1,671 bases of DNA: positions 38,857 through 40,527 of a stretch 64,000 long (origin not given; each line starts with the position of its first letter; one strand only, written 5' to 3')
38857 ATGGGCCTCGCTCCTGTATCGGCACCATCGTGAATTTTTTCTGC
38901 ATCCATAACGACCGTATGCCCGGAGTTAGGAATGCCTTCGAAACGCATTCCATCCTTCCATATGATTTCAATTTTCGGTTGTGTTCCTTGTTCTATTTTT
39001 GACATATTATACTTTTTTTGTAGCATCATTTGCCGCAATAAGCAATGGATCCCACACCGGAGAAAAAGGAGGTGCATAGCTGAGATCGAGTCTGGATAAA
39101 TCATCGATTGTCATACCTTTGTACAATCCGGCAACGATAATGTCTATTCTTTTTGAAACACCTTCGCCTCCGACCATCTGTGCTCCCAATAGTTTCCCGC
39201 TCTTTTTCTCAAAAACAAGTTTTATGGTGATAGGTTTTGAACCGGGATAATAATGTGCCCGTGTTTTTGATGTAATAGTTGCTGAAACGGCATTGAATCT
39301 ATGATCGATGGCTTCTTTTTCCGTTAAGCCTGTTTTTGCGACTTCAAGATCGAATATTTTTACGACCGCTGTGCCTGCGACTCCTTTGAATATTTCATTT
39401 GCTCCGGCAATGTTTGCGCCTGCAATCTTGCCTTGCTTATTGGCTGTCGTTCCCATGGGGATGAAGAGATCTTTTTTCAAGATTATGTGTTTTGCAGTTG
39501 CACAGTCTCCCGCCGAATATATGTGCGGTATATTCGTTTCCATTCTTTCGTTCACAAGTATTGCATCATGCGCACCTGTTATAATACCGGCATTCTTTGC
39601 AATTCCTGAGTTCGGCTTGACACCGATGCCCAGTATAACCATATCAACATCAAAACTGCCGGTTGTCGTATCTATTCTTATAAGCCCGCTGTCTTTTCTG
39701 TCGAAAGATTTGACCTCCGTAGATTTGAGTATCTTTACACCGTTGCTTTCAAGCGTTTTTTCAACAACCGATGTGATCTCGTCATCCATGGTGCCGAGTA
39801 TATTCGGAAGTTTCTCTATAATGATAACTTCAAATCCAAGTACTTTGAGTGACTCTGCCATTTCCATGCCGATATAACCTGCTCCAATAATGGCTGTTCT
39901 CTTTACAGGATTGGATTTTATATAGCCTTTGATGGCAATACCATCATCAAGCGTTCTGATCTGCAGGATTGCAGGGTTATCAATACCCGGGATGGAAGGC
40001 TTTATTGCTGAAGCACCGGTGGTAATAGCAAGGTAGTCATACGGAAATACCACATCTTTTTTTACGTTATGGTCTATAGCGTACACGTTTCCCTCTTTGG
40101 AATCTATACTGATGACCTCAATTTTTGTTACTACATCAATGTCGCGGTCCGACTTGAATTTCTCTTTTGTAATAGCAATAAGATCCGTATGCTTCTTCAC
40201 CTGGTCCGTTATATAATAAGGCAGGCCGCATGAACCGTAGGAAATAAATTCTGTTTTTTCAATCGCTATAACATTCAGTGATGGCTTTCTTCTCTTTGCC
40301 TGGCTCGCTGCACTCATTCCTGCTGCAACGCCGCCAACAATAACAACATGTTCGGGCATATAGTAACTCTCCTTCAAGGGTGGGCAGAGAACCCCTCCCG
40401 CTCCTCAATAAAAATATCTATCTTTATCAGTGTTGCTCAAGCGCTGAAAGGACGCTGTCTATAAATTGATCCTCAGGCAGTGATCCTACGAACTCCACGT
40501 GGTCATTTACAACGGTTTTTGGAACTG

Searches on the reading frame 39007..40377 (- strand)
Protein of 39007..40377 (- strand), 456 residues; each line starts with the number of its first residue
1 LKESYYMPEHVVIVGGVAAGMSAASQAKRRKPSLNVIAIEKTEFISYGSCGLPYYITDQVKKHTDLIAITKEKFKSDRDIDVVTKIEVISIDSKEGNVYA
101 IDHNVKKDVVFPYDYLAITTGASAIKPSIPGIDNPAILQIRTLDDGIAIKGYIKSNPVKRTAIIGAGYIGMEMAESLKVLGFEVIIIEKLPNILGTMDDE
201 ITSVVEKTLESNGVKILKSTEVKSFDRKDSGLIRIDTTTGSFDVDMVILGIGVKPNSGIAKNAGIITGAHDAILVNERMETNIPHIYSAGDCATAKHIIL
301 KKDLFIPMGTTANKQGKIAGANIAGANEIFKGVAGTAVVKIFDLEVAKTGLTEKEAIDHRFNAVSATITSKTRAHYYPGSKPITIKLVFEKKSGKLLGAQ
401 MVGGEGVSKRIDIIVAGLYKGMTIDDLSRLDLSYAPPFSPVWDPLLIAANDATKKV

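Call 59: search_protein_families(library=ncbifam, proteins=[window:39007-40377:-], max_evalue=1e-10)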
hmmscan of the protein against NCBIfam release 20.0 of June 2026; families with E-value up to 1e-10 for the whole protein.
window:39007-40377:- (456 aa): 42 families (the best 25 are shown)
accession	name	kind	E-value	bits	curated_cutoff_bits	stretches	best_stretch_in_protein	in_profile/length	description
TIGR03385.1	CoA_CoA_reduc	equivalog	2.1e-135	452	578.8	1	11-449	2-439/439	CoA-disulfide reductase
NF007123.0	PRK09564.1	equivalog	6.1e-128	427.2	458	1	10-452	2-443/444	CoA-disulfide reductase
NF010037.0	PRK13512.1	equivalog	1.3e-87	294.5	394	1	10-440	3-425/438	CoA-disulfide reductase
NF046103.1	NOXase_Strep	equivalog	2.9e-77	260.5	600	1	11-449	2-438/442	H2O-forming NADH oxidase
NF045765.1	PhenlGlyoxDHPadH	equivalog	1.5e-43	149.3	475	1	10-339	4-322/416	NADH-dependent phenylglyoxylate dehydrogenase subunit epsilon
TIGR02053.1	MerA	equivalog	3.3e-43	148.4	454.45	1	76-431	91-436/465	mercury(II) reductase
TIGR02374.1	nitri_red_nirB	equivalog_domain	3e-42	145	578.35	1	12-403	2-370/794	nitrite reductase large subunit NirB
TIGR01350.1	lipoamide_DH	equivalog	8.2e-39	133.6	408.8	1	111-429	130-435/461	dihydrolipoyl dehydrogenase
NF004943.0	PRK06292.2-1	equivalog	2.1e-38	132.3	432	1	76-430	99-437/456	dihydrolipoyl dehydrogenase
NF003437.0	PRK04965.1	equivalog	2.9e-35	122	392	1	7-296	1-278/378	NADH:flavorubredoxin reductase NorW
NF041682.1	ant_diox_AndAa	equivalog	3.5e-33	114.9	650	1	9-333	4-319/406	anthranilate 1,2-dioxygenase system ferredoxin--NAD(+) reductase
NF042949.2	3PPDioc_HcaD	equivalog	2.3e-31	108.9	450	1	9-323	2-305/386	3-phenylpropionate/cinnamic acid dioxygenase ferredoxin--NAD(+) reductase subunit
NF041853.1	hythiocyan_redase_MerA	equivalog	7.4e-31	107.5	650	1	74-405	86-399/440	hypothiocyanous acid reductase MerA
NF010311.1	PRK13748.1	subfamily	2.3e-30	106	600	1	99-428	218-528/560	mercury(II) reductase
NF004945.0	PRK06292.2-3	equivalog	3.4e-30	105.4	494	1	84-429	101-433/457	dihydrolipoyl dehydrogenase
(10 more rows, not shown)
